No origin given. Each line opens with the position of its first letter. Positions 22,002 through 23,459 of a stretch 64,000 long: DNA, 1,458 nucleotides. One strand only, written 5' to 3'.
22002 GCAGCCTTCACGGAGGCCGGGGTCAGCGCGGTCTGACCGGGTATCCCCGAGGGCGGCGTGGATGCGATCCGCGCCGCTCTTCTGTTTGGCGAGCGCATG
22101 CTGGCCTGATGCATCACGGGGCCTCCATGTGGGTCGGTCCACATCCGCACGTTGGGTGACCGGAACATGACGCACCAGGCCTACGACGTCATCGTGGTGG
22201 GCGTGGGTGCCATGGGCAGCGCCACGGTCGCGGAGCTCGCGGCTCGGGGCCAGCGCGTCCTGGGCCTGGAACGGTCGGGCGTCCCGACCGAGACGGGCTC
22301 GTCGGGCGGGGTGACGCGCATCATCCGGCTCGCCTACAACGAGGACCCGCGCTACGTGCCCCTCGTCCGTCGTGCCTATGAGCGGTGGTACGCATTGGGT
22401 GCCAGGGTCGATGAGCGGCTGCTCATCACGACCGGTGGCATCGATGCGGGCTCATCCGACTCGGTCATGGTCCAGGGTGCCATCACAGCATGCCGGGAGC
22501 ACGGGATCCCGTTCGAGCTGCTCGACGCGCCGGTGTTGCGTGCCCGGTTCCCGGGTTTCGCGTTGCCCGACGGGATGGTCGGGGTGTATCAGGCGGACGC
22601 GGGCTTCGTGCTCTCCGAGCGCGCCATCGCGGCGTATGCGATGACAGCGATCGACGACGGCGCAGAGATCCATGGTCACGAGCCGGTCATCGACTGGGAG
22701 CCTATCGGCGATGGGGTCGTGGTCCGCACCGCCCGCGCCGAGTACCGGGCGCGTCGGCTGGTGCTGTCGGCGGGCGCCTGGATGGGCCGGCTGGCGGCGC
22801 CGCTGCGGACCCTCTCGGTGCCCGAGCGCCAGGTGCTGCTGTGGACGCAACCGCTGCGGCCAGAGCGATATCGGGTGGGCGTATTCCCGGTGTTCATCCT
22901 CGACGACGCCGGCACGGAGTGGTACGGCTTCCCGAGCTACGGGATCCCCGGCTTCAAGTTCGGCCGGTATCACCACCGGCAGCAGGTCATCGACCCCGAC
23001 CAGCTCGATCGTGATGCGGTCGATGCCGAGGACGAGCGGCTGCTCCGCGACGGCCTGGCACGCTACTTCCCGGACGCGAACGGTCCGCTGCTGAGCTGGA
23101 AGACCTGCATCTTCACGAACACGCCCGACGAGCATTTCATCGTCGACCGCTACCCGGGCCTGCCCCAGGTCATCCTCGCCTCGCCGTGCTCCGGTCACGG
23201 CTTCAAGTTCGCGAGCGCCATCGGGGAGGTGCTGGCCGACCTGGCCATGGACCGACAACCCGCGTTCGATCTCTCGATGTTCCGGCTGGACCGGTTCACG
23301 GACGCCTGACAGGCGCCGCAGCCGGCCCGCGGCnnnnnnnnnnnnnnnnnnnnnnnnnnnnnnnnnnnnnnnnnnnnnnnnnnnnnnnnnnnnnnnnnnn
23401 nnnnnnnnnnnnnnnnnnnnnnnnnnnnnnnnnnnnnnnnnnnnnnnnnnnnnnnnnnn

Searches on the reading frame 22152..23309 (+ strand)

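Call 58: search_protein_families(library=pfam, proteins=[window:22152-23309:+], max_evalue=0.00001)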
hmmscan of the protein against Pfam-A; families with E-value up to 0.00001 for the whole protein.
window:22152-23309:+ (385 aa): 1 family
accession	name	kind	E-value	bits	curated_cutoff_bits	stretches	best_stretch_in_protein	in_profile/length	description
PF01266.30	DAO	-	2.3e-48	166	27.9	1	12-364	1-353/353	FAD dependent oxidoreductase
